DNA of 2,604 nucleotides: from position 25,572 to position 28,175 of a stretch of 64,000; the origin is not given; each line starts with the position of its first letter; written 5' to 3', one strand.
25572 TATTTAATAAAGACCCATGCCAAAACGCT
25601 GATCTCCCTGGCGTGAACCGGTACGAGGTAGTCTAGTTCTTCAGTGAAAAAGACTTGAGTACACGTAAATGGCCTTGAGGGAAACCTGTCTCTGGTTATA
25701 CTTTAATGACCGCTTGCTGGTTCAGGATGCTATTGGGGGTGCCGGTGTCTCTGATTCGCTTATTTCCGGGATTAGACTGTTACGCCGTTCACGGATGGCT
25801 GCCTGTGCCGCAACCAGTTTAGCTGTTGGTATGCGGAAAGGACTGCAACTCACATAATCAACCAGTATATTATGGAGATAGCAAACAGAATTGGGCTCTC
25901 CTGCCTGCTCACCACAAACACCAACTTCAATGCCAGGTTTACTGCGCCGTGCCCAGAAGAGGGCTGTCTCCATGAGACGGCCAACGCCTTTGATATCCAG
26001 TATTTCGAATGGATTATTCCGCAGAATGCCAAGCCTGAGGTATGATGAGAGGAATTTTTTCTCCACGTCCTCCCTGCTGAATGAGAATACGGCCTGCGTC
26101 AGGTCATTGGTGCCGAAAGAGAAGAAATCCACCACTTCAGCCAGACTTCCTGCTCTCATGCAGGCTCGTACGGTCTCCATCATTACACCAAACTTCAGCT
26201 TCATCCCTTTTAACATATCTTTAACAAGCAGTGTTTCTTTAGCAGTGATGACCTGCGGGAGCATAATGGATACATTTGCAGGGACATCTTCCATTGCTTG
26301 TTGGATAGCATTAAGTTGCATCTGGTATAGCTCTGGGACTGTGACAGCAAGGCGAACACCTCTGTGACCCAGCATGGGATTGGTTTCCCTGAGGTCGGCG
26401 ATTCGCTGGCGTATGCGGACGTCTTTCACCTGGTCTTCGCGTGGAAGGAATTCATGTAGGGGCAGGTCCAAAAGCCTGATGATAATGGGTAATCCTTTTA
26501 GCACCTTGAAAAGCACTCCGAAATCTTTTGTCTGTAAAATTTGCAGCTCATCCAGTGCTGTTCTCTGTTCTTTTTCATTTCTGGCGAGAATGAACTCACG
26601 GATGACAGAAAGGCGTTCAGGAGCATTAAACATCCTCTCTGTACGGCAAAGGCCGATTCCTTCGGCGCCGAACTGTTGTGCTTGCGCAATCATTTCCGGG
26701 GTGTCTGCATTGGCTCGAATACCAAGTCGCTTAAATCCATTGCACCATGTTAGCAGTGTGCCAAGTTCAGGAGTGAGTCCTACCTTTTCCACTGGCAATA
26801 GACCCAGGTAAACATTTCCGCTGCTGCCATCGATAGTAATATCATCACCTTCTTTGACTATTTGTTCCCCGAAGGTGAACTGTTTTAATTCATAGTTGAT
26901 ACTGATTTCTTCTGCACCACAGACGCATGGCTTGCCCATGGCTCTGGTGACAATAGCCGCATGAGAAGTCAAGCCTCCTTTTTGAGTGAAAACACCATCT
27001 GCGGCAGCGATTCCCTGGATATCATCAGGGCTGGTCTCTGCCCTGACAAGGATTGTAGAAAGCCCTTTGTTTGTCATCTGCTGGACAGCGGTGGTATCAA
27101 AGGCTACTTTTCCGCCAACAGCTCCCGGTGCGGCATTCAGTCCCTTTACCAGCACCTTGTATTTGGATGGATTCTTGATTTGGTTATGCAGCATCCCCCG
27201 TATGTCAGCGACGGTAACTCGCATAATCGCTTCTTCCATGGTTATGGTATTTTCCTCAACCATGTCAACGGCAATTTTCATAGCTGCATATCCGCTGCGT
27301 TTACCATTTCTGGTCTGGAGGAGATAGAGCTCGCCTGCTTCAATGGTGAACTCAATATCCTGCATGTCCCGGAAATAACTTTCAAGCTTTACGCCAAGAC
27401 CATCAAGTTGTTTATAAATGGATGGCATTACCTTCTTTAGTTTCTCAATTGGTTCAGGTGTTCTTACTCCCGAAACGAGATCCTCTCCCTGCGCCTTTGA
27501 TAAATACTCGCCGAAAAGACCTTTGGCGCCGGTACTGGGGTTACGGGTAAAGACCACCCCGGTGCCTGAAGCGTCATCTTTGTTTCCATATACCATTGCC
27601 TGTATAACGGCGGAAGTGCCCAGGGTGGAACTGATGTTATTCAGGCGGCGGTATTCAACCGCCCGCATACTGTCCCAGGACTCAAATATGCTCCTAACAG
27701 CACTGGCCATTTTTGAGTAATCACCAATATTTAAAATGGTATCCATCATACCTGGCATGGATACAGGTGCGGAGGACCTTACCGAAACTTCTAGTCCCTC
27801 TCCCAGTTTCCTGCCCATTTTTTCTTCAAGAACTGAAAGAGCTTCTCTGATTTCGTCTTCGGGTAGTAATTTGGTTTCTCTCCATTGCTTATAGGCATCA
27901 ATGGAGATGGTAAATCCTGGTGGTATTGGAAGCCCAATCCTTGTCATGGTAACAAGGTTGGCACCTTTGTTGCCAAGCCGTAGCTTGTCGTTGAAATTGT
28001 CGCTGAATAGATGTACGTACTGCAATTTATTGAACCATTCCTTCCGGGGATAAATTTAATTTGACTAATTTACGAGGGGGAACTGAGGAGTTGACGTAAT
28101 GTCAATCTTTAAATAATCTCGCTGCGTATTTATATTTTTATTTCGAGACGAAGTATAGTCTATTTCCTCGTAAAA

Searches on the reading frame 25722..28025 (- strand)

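Call 8: search_protein_families(library=padloc, proteins=[window:25722-28025:-], max_evalue=0.001)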
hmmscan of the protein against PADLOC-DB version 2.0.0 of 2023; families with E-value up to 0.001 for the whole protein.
window:25722-28025:- (767 aa): 0 families

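Call 9: search_protein_families(library=pfam, proteins=[window:25722-28025:-], max_evalue=0.001)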
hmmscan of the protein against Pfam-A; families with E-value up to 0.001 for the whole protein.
window:25722-28025:- (767 aa): 3 families
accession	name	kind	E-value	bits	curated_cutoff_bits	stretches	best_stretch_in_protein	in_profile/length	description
PF02896.24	PEP-utilizers_C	-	5.1e-65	220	22.8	1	421-742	7-291/293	PEP-utilising enzyme, PEP-binding domain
PF01326.24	PPDK_N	-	5.4e-45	154.5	27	3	57-198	79-225/328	Pyruvate phosphate dikinase, AMP/ATP-binding domain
PF00391.29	PEP-utilizers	-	2.5e-22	78.7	23.1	1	324-403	5-72/72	PEP-utilising enzyme, mobile domain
